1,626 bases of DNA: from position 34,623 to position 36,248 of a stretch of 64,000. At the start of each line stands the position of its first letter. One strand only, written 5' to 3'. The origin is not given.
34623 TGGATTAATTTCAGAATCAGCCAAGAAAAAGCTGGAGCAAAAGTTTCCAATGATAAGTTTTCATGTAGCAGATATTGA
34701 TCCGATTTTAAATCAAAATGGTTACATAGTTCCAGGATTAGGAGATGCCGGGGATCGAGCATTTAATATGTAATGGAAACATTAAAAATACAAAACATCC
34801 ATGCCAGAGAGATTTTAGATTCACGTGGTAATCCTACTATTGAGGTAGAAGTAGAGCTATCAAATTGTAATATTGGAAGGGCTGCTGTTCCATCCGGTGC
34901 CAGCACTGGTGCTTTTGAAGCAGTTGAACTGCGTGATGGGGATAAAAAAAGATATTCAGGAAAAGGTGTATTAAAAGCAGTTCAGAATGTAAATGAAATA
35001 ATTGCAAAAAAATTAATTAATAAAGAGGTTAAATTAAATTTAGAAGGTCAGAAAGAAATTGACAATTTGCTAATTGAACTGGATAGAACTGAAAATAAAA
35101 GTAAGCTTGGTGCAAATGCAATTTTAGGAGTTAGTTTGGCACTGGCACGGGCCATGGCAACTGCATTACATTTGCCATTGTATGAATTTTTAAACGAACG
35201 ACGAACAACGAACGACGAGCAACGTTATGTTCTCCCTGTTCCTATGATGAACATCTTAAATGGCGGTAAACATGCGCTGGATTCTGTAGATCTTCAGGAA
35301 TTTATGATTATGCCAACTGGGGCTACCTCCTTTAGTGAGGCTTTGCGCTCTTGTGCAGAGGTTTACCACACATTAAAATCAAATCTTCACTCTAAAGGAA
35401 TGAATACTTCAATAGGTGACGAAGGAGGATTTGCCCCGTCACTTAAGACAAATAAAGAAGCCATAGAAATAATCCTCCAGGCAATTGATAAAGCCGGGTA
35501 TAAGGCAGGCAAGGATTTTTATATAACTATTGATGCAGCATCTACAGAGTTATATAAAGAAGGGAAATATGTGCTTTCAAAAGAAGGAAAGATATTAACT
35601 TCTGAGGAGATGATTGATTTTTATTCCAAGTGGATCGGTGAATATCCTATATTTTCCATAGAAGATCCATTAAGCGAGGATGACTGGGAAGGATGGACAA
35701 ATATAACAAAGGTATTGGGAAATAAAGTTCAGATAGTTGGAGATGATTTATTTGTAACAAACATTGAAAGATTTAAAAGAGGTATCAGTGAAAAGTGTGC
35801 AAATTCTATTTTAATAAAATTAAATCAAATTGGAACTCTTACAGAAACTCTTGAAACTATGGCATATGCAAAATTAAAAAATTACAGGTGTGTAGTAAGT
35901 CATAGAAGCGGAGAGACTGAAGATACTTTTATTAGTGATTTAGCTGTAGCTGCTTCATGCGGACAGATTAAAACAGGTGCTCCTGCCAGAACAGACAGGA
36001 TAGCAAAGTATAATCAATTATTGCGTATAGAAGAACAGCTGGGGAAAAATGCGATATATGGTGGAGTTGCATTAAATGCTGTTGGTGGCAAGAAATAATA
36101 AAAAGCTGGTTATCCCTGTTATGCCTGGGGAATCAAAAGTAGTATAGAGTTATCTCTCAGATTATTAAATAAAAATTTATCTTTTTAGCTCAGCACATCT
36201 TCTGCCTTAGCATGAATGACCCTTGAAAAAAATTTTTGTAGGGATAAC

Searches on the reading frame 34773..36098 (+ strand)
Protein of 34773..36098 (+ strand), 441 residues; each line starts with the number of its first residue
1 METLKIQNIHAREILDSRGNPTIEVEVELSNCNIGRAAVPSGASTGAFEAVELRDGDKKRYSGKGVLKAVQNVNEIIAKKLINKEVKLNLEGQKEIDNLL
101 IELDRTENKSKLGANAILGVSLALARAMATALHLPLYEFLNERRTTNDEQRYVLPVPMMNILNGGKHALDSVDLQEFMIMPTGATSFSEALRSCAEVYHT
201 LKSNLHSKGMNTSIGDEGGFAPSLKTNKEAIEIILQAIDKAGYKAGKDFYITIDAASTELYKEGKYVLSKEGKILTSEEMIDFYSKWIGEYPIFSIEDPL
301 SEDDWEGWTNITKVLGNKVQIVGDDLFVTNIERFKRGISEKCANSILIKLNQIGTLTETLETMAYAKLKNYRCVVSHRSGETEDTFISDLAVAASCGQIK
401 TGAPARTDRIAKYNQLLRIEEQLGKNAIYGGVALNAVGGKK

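Call 9: search_protein_families(library=pfam, proteins=[window:34773-36098:+])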
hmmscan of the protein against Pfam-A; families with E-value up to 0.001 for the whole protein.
window:34773-36098:+ (441 aa): 3 families
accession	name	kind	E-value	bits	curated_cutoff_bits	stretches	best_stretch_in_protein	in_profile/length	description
PF00113.28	Enolase_C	-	2.8e-127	424.5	21.5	1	152-433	2-291/296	Enolase, C-terminal TIM barrel domain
PF03952.21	Enolase_N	-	1.4e-57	194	35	1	6-140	1-131/131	Enolase, N-terminal domain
PF13378.12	MR_MLE_C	-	9.8e-07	29.1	29.4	1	281-395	61-170/219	Enolase C-terminal domain-like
